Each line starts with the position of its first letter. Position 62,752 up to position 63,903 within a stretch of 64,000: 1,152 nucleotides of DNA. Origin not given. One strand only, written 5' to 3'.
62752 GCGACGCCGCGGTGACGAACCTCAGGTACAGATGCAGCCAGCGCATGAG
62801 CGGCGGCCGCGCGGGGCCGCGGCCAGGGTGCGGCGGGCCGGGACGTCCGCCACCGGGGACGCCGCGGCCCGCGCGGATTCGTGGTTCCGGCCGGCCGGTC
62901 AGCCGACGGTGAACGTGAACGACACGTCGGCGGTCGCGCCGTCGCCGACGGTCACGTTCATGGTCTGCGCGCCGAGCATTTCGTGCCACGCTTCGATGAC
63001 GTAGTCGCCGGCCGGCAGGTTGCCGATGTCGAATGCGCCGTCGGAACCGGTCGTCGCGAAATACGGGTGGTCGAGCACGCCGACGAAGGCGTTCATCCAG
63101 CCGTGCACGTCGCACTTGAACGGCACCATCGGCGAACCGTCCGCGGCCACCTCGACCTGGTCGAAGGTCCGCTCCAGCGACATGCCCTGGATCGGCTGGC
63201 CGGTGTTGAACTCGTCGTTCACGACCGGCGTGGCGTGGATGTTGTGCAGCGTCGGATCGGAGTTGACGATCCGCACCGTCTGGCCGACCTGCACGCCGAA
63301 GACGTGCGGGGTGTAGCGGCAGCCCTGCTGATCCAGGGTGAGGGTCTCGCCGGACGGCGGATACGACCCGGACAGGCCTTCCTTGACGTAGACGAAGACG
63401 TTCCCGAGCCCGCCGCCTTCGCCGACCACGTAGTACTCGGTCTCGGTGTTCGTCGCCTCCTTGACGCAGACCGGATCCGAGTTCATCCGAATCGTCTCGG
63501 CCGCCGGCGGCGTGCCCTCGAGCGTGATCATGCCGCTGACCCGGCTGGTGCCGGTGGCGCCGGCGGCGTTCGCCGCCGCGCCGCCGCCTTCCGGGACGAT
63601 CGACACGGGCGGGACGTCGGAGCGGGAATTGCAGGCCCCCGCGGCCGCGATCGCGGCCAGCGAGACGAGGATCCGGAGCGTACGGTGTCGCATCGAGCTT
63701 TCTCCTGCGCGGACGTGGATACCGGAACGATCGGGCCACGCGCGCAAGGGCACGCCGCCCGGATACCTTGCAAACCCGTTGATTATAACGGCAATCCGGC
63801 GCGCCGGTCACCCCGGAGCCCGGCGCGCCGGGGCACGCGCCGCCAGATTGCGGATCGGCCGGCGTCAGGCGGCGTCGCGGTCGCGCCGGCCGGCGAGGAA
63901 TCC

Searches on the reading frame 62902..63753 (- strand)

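Call 69: search_protein_families(library=pfam, proteins=[window:62902-63753:-], max_evalue=0.0001)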
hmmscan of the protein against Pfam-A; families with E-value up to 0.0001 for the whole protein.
window:62902-63753:- (284 aa): 2 families
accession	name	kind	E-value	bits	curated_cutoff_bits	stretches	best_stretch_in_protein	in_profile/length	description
PF13620.12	CarboxypepD_reg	-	1.6e-07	32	32.3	1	229-281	28-81/82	Carboxypeptidase regulatory-like domain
PF14686.12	fn3_3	-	1.1e-05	25.6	24.4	1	210-276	9-74/75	Polysaccharide lyase family 4, domain II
